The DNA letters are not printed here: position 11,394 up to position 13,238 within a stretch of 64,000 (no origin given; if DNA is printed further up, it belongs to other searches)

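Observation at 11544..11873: Short-form ThrRS: TGS domain absent and editing domain reduced to its C-terminal half with the CxxxH motif degraded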

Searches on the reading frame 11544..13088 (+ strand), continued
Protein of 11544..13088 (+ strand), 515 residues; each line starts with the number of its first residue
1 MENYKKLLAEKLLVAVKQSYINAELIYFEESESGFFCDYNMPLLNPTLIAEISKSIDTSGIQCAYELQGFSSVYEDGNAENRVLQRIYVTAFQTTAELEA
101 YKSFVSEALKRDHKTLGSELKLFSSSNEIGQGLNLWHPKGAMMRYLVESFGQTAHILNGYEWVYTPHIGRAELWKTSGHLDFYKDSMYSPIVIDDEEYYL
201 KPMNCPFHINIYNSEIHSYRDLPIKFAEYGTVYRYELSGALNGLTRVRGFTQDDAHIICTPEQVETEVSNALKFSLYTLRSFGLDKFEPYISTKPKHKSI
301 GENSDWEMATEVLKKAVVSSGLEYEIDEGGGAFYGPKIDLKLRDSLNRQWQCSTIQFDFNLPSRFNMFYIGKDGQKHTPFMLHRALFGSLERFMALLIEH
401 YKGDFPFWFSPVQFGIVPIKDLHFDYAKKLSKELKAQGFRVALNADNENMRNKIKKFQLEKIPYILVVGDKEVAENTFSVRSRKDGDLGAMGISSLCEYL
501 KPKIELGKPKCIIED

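Call 8: find_homologous_proteins(query=window:11544-13088:+, max_evalue=1e-20)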
Query window:11544-13088:+ (515 aa): 8000 proteins with E <= 1e-20 among 8000 candidates; the best 120 are listed.
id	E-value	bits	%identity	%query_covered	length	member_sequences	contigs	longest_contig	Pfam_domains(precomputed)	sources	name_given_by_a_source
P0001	0.0e+0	1190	100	100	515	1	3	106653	PF03129.26,PF00587.31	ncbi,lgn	-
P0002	2.4e-296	1001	82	100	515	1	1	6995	PF03129.26,PF00587.31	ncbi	-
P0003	6.6e-295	997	81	100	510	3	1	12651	PF03129.26,PF00587.31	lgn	-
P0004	1.1e-291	986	81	100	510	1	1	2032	PF03129.26,PF00587.31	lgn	-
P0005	2.1e-288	975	79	100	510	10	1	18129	PF03129.26,PF00587.31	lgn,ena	-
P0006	2.7e-288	975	79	100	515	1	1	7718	PF03129.26,PF00587.31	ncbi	-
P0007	1.2e-287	973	79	100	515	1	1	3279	PF03129.26,PF00587.31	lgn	-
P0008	4.5e-287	971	80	99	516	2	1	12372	PF03129.26,PF00587.31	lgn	-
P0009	1.4e-286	969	79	100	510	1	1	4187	PF03129.26,PF00587.31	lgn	-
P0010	3.4e-285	965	79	100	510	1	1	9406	PF03129.26,PF00587.31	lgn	-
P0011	7.4e-283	957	77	100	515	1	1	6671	PF03129.26,PF00587.31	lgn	-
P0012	2.7e-281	952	78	100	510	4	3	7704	PF03129.26,PF00587.31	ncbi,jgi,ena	-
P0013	1.9e-280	949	77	100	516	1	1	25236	PF03129.26,PF00587.31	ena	-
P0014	1.3e-279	946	78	100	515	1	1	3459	PF03129.26,PF00587.31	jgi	jgi:threonyl-tRNA synthetase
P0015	1.6e-278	943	77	100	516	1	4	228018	PF03129.26,PF00587.31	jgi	jgi:threonyl-tRNA synthetase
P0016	2.4e-278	942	77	100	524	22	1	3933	PF03129.26,PF00587.31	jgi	-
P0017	2.6e-278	942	75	100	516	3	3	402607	PF03129.26,PF00587.31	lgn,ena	-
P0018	1.8e-275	933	76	99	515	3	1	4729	PF03129.26,PF00587.31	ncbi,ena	-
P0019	2.7e-275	932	76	100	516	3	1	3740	PF03129.26,PF00587.31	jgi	-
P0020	3.1e-275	932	76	100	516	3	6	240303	PF03129.26,PF00587.31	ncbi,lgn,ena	-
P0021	1.1e-274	930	75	100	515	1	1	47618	PF03129.26,PF00587.31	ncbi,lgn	-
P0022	6.7e-274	927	77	100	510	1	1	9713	PF03129.26,PF00587.31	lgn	-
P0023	9.3e-274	927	76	100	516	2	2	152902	PF03129.26,PF00587.31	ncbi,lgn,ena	-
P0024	5.9e-273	924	75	100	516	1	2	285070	PF03129.26,PF00587.31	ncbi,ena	-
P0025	4.9e-272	921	75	100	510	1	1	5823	PF03129.26,PF00587.31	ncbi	-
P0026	6.2e-271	918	76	100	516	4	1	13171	PF03129.26,PF00587.31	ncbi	-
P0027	4.4e-270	915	76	100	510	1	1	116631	PF03129.26,PF00587.31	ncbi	-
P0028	2.9e-269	912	75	100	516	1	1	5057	PF03129.26,PF00587.31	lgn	-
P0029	3.6e-269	912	75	100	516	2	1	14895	PF03129.26,PF00587.31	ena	-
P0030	4.0e-269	912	73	100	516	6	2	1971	PF03129.26,PF00587.31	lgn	-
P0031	3.0e-268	909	75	100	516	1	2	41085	PF03129.26,PF00587.31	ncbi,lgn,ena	-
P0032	5.6e-268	908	74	100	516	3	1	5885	PF03129.26,PF00587.31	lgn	-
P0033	1.2e-267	907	74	99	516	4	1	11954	PF03129.26,PF00587.31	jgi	-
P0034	1.9e-267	906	75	99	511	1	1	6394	PF03129.26,PF00587.31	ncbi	-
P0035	7.3e-265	898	72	100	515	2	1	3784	PF03129.26,PF00587.31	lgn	-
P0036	3.3e-261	885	71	100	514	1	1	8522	PF03129.26,PF00587.31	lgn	-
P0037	7.0e-260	881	72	100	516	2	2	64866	PF03129.26,PF00587.31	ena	-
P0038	1.3e-258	877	72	100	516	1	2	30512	PF03129.26,PF00587.31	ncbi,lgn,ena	-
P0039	1.9e-257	873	84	84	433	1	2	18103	PF03129.26,PF00587.31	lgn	-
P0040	6.1e-257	871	71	100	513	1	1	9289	PF03129.26,PF00587.31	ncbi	-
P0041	1.1e-256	871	72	100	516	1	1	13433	PF03129.26,PF00587.31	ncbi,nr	ncbi:MAG TPA: threonine--tRNA ligase [Clostridia bacterium]|nr:threonine--tRNA ligase [Clostridia ba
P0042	4.5e-256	869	71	100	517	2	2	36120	PF03129.26,PF00587.31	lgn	-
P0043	2.2e-255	866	71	100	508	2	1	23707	PF03129.26,PF00587.31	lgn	-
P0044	8.5e-255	864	71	100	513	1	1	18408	PF03129.26,PF00587.31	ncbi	-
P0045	3.6e-253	859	70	100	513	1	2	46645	PF03129.26,PF00587.31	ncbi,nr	ncbi:MAG: threonine--tRNA ligase [Clostridiaceae bacterium]|nr:threonine--tRNA ligase [Eubacteriales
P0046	3.1e-251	853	69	100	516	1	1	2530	PF03129.26,PF00587.31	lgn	-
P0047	3.5e-251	852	70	99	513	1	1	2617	PF03129.26,PF00587.31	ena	-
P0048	1.3e-250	851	69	99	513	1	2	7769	PF03129.26,PF00587.31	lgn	-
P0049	1.4e-249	847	71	100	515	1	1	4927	PF03129.26,PF00587.31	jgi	jgi:threonyl-tRNA synthetase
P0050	1.6e-248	844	70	100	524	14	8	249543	PF03129.26,PF00587.31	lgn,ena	-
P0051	1.7e-247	840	69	99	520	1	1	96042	PF03129.26,PF00587.31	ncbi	-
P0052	2.1e-243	827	70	99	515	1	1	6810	PF03129.26,PF00587.31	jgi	-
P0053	6.4e-239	812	67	100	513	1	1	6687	PF03129.26,PF00587.31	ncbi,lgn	-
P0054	1.1e-238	811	67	99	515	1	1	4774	PF03129.26,PF00587.31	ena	-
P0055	1.7e-238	811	67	99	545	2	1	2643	PF03129.26,PF00587.31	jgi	-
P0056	4.2e-237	806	66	100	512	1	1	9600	PF03129.26,PF00587.31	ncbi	-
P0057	4.7e-237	806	65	99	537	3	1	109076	PF03129.26,PF00587.31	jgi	-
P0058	1.7e-235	801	68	99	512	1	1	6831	PF03129.26,PF00587.31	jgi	jgi:threonyl-tRNA synthetase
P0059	1.8e-234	797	66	99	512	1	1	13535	PF03129.26,PF00587.31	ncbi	-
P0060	4.1e-234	796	67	99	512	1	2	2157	PF03129.26,PF00587.31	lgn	-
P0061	3.1e-232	790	67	99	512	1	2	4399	PF03129.26,PF00587.31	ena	-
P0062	1.2e-231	788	64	100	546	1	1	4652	PF03129.26,PF00587.31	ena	-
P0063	1.3e-231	788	65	99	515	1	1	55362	PF03129.26,PF00587.31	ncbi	ncbi:MAG: threonine--tRNA ligase [Saccharofermentanales bacterium]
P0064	6.8e-231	785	67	99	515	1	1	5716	PF03129.26,PF00587.31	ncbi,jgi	jgi:threonyl-tRNA synthetase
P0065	2.1e-230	784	65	100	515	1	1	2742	PF03129.26,PF00587.31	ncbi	-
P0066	2.7e-230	784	76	83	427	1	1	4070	PF03129.26,PF00587.31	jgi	jgi:threonyl-tRNA synthetase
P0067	5.1e-229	779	65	100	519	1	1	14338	PF03129.26,PF00587.31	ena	-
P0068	9.5e-228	775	66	98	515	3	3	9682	PF03129.26,PF00587.31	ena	-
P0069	1.0e-227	775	65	98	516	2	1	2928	PF03129.26,PF00587.31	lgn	-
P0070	4.4e-227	773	65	100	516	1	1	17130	PF03129.26,PF00587.31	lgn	-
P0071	6.0e-227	772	64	98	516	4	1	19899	PF03129.26,PF00587.31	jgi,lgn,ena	-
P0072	8.3e-227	772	64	100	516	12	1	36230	PF03129.26,PF00587.31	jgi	-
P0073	1.4e-226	771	64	100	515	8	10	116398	PF03129.26,PF00587.31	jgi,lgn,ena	-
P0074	2.0e-226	771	64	100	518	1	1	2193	PF03129.26,PF00587.31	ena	-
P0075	2.3e-226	771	65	98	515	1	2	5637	PF03129.26,PF00587.31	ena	-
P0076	2.7e-226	770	64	100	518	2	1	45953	PF03129.26,PF00587.31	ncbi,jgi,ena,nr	ncbi:MAG: threonine--tRNA ligase [Oscillospiraceae bacterium]|nr:threonine--tRNA ligase [Oscillospir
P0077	3.9e-226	770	64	100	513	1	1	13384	PF03129.26,PF00587.31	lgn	-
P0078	4.8e-226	769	70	89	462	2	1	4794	PF03129.26,PF00587.31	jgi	-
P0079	6.0e-226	769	63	100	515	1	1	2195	PF03129.26,PF00587.31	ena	-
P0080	6.7e-226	769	64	99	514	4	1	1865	PF03129.26,PF00587.31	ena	-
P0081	6.7e-226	769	64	100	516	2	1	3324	PF03129.26,PF00587.31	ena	-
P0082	6.9e-226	769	65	100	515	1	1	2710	PF03129.26,PF00587.31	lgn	-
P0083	1.0e-225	768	66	98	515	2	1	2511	PF03129.26,PF00587.31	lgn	-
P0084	1.4e-225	768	64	100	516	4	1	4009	PF03129.26,PF00587.31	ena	-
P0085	2.6e-225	767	63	100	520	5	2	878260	PF03129.26,PF00587.31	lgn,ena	-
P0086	2.7e-225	767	64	100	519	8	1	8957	PF03129.26,PF00587.31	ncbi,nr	ncbi:MAG: threonine--tRNA ligase [Oscillospiraceae bacterium]|nr:threonine--tRNA ligase [Oscillospir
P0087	3.0e-225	767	64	100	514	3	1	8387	PF03129.26,PF00587.31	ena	-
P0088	4.7e-225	766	65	100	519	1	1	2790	PF03129.26,PF00587.31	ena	-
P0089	1.1e-224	765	71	88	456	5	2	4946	PF03129.26,PF00587.31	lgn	-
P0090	1.8e-224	764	63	100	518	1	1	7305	PF03129.26,PF00587.31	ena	-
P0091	2.8e-224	764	64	100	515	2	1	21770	PF03129.26,PF00587.31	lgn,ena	-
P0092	3.5e-224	763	64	100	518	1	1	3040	PF03129.26,PF00587.31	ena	-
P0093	9.1e-224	762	63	100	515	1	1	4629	PF03129.26,PF00587.31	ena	-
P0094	9.9e-224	762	63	100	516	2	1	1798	PF03129.26,PF00587.31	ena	-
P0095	1.8e-223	761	63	100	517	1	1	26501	PF03129.26,PF00587.31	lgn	-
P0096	3.8e-223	760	63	100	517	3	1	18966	PF03129.26,PF00587.31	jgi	-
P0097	5.2e-223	759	63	100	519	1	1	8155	PF03129.26,PF00587.31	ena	-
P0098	1.2e-222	758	63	100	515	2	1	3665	PF03129.26,PF00587.31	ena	-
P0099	3.3e-222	757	63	100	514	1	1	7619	PF03129.26,PF00587.31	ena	-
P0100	4.5e-222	756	63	100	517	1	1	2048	PF03129.26,PF00587.31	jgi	jgi:threonyl-tRNA synthetase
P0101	4.6e-222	756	63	100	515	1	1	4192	PF03129.26,PF00587.31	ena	-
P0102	5.4e-222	756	64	98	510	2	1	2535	PF03129.26,PF00587.31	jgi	jgi:threonyl-tRNA synthetase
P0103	5.9e-222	756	62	100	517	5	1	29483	PF03129.26,PF00587.31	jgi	-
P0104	1.3e-221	755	64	96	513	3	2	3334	PF03129.26,PF00587.31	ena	-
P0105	2.0e-221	754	63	99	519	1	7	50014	PF03129.26,PF00587.31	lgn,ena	-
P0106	2.3e-221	754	63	100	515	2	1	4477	PF03129.26,PF00587.31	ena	-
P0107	2.6e-221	754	62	99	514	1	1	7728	PF03129.26,PF00587.31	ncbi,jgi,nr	ncbi:MAG: threonine--tRNA ligase [Clostridiales bacterium]|jgi:threonyl-tRNA synthetase|nr:threonine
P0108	3.5e-221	753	63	100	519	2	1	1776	PF03129.26,PF00587.31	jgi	jgi:threonyl-tRNA synthetase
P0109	3.9e-221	753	62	100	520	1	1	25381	PF03129.26,PF00587.31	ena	-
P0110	5.0e-221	753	62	100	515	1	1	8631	PF03129.26,PF00587.31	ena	-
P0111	6.2e-221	753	62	99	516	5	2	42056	PF03129.26,PF00587.31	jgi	-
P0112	9.2e-221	752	63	100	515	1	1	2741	PF03129.26,PF00587.31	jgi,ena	-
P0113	1.0e-220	752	63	99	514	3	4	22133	PF03129.26,PF00587.31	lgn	-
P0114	1.5e-220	751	63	100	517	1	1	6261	PF03129.26,PF00587.31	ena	-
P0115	1.7e-220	751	62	100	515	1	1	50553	PF03129.26,PF00587.31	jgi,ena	-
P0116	1.8e-220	751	62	99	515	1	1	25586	PF03129.26,PF00587.31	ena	-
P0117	1.9e-220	751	63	99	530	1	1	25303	PF03129.26,PF00587.31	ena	-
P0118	2.5e-220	751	62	100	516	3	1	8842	PF03129.26,PF00587.31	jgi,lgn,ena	-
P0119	6.0e-220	749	63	100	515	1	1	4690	PF03129.26,PF00587.31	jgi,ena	-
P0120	6.4e-220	749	63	100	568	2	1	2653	PF03129.26,PF00587.31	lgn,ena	-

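Call 10: find_encoding_contigs(protein=P0001, flank=10000, max_places=4)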
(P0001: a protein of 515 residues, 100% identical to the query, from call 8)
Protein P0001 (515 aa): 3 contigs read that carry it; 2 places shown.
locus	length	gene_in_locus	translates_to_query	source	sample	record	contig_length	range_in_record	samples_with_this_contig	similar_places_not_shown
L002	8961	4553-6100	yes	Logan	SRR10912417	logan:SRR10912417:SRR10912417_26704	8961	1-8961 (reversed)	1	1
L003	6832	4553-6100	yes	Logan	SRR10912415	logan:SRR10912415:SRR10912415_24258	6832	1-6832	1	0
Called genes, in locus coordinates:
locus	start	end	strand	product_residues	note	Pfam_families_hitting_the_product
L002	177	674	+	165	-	-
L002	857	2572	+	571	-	PF04205:FMN_bind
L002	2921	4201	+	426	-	PF02403:Seryl_tRNA_N, PF00587:tRNA-synt_2b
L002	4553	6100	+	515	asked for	PF00587:tRNA-synt_2b, PF03129:HGTP_anticodon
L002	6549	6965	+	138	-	PF00164:Ribosom_S12_S23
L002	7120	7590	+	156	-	PF00177:Ribosomal_S7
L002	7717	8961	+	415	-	?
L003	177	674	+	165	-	-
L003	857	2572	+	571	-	PF04205:FMN_bind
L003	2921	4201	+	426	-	PF02403:Seryl_tRNA_N, PF00587:tRNA-synt_2b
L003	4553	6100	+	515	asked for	PF00587:tRNA-synt_2b, PF03129:HGTP_anticodon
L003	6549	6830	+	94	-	?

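Call 13: find_related_loci(query=window:11544-13088:+, collection=genome_contigs, flank=6000)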
Query window:11544-13088:+ (515 aa) in genome_contigs; peptide patterns used: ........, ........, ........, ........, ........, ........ (x = any residue, [..] = any of these).
233 stretches matched a pattern; 217 encode a relative of the query (tblastn E <= 1e-3); the best 80 are kept; 80 distinct loci.
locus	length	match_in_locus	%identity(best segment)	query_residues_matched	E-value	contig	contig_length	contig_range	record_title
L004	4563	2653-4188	76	1-512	0e+0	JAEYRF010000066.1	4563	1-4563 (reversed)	MAG: Bacillota bacterium isolate OH_CBB_50 k127_448254, whole genome shotgun sequence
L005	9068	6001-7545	76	1-515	0e+0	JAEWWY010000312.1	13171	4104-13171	MAG: Bacillota bacterium isolate OH_SFB_118 k127_536287, whole genome shotgun sequence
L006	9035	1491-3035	75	1-515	0e+0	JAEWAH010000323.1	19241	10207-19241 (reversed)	MAG: Bacillota bacterium isolate OH_PBB_200 k127_967919, whole genome shotgun sequence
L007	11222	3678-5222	75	1-515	0e+0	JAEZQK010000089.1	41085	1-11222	MAG: Bacillota bacterium isolate OH_CFB_89 k127_898958, whole genome shotgun sequence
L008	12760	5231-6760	76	1-515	0e+0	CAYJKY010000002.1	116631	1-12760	MAG TPA_asm: uncultured Oscillospiraceae bacterium isolate ERP123703_co3_287 genome assembly, contig: NODE_102_length_11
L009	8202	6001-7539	71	1-514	0e+0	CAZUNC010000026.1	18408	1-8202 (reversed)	MAG TPA_asm: uncultured Defluviitaleaceae bacterium isolate SRP242652_co1_168 genome assembly, contig: NODE_2614_length_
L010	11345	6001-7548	69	5-512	0e+0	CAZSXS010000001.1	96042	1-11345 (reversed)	MAG TPA_asm: uncultured Defluviitaleaceae bacterium isolate SRP242652_co4_126 genome assembly, contig: NODE_95_length_96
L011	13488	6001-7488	64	18-512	0e+0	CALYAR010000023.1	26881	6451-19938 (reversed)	MAG: uncultured Clostridia bacterium isolate E19__bin24 genome assembly, contig: E19__k127_2525372, whole genome shotgun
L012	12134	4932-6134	68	112-512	0e+0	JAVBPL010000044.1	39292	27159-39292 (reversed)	MAG: Ruminiclostridium sp. isolate EPI_MAG_00138 c_000000398868, whole genome shotgun sequence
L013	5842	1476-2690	64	111-515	0e+0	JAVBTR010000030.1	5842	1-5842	MAG: Eubacteriales bacterium isolate EPI_MAG_00256 c_000013731440, whole genome shotgun sequence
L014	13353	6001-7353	58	53-507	0e+0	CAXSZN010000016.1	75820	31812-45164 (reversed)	MAG TPA_asm: uncultured Armatimonadales bacterium isolate private_TS1974_metawrap_bin.2 genome assembly, contig: private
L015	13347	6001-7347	59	64-512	0e+0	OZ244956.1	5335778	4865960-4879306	MAG: Rhodothermales bacterium isolate 15077258-f85a-4161-b90e-b328002e090c genome assembly, chromosome: 1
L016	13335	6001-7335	59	53-501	0e+0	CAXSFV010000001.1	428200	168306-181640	MAG: uncultured Armatimonadales bacterium isolate private_VT22_metawrap_bin.6 genome assembly, contig: private_VT22_meta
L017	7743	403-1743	56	53-504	6e-177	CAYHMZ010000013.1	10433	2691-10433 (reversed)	MAG TPA_asm: uncultured Candidatus Saccharibacteria bacterium isolate ERP119705_co13_640 genome assembly, contig: NODE_8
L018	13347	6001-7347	55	56-505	2e-176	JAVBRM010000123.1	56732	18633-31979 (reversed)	MAG: Victivallaceae bacterium isolate EPI_MAG_00195 c_000002424623, whole genome shotgun sequence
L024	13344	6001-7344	57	64-513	0e+0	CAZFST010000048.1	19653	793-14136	MAG TPA_asm: uncultured Fusibacter sp. isolate SRP302447_co2_668 genome assembly, contig: NODE_7724_length_19653_cov_21.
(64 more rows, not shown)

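Call 27: search_protein_representatives(protein=window:11544-13088:+)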
Query: 515 residues. Proteins with E-value up to 0.001 (for the whole library): 15200; up to 1e-10: 8488; up to 1e-30: 2430. The best 150 are listed.
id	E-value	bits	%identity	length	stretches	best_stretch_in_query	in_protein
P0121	5.9e-147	506.8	50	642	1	60-505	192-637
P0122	8.5e-143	493.1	48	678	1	64-497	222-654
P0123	1.5e-141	489.1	47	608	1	62-496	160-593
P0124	2.0e-135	468.8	50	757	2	126-505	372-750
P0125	5.4e-135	467.4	50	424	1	84-498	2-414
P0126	5.6e-133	460.7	55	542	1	84-445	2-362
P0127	4.1e-132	457.9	49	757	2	126-502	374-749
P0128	4.4e-128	444.6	44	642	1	66-505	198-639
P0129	3.0e-126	438.6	45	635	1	59-498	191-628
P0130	2.4e-125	435.5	48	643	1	64-497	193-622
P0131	4.9e-125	434.5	49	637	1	65-438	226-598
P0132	1.8e-124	432.7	48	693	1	60-484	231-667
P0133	1.9e-123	429.3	54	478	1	160-505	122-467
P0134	2.7e-122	425.5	46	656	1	64-504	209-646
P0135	7.3e-121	420.8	46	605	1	64-506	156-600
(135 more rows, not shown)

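Call 28: predict_structure(alignment_id=A2)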
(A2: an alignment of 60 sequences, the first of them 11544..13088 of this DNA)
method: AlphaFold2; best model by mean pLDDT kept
length: 515 residues; sequences in the alignment: 60
mean_pLDDT: 89.0   pTM: 0.83
mean pLDDT of the five models: 89.0, 88.3, 86.8, 86.6, 84.8
residues with pLDDT >= 90: 315; 70-90: 177; 50-70: 15; < 50: 8
segments of 3 or more residues with pLDDT < 50: 238-244
pLDDT, mean of each block of 10 residues (from residue 1): 80 93 91 83 86 86 86 76 88 89 85 88 81 86 96 96 92 87 76 91 89 96 95 64 58 94 96 96 93 84 91 97 89 88 82 92 94 96 91 91 94 96 94 97 90 92 96 95 93 95 93 81
secondary structure, 60 per line:
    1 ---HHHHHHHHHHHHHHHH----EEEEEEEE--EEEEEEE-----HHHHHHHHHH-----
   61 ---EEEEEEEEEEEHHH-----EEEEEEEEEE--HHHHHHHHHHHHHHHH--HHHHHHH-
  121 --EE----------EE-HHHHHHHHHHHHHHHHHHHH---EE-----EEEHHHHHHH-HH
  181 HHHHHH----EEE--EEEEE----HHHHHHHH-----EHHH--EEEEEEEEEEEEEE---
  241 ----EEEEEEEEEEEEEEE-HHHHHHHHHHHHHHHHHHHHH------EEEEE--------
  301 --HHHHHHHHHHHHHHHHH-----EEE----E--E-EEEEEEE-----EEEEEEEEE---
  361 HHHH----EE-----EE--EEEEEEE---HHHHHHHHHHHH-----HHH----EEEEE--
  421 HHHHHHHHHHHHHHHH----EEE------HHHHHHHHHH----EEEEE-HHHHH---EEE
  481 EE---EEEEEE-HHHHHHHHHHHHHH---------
elements in order: H4-19 E24-31 E34-40 H46-55 E64-74 E83-92 H95-110 H113-119 H138-157 E168-170 H171-177 H179-186 E191-193 E196-200 H205-212 E224-237 E245-259 H261-281 E288-292 H303-319 E325-327 E337-343 E349-357 H361-364 E380-386 H390-401 E414-418 H421-436 E441-443 H450-459 E464-468 H470-474 E478-482 E486-491 H493-506
